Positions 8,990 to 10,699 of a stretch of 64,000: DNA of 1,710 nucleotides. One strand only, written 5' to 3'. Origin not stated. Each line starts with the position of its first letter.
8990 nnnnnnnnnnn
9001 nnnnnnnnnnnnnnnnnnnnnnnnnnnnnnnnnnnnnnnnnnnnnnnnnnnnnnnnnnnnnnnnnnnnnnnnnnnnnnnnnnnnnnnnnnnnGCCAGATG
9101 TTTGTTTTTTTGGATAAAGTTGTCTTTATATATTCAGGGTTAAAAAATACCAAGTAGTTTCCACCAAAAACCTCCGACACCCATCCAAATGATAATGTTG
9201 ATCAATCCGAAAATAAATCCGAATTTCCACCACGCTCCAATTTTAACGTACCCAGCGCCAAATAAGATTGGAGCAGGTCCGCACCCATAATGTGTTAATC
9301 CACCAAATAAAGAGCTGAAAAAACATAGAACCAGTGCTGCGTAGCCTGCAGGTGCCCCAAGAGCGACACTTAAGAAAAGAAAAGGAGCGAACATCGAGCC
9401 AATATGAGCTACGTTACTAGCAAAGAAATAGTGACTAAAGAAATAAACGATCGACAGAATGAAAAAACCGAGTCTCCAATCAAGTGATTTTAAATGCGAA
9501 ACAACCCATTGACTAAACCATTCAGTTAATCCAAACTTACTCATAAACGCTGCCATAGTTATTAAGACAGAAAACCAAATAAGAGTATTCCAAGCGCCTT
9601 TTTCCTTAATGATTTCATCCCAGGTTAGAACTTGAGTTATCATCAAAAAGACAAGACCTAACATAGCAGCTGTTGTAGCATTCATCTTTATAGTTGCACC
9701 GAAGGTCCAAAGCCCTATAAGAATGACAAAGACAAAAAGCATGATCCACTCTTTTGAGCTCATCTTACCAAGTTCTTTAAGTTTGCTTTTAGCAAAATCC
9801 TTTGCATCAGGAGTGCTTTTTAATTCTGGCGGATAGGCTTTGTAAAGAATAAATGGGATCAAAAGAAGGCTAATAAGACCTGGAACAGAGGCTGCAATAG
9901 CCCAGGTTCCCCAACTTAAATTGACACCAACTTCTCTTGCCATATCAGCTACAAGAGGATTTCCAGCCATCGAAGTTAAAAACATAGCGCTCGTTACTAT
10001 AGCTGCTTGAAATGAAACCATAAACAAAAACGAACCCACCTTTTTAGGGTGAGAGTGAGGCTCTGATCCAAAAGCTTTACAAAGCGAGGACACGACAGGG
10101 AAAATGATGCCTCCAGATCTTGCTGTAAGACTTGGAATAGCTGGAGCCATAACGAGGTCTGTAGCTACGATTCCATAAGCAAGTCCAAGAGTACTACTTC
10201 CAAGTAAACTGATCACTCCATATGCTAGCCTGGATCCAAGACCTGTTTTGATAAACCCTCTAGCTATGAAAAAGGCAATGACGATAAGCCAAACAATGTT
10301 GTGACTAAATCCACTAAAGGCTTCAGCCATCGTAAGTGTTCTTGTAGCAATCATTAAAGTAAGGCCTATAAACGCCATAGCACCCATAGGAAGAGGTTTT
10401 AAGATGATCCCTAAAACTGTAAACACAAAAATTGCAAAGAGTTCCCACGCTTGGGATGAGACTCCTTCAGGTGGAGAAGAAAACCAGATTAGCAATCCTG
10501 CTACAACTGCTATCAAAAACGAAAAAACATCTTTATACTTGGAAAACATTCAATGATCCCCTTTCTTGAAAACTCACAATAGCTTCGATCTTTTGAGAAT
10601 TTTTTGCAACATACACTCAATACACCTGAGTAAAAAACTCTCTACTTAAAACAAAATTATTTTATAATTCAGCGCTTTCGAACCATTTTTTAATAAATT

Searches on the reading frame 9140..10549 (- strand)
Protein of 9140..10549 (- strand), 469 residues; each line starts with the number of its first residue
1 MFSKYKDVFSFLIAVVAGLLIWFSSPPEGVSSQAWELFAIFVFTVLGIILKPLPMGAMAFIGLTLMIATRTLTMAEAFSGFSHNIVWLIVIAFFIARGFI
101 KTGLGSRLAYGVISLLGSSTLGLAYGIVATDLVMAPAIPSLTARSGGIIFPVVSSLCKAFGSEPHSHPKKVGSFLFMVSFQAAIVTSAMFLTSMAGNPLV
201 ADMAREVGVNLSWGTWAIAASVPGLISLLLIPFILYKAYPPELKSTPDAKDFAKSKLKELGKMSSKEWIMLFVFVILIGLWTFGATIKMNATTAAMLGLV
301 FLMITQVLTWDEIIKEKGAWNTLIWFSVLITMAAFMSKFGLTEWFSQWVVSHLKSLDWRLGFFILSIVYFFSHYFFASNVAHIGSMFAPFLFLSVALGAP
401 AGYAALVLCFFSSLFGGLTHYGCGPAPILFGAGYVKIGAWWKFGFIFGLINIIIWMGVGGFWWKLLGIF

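Call 77: search_protein_families(library=pfam, proteins=[window:9140-10549:-], max_evalue=0.00001)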
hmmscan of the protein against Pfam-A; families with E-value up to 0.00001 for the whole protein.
window:9140-10549:- (469 aa): 2 families
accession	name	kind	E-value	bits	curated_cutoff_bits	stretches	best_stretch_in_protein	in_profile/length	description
PF00939.25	Na_sulph_symp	-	2.9e-156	521.6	27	1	8-468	4-471/472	Sodium:sulfate symporter transmembrane region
PF03600.22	CitMHS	-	2.1e-22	80.2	31.9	2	47-289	3-221/336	Citrate transporter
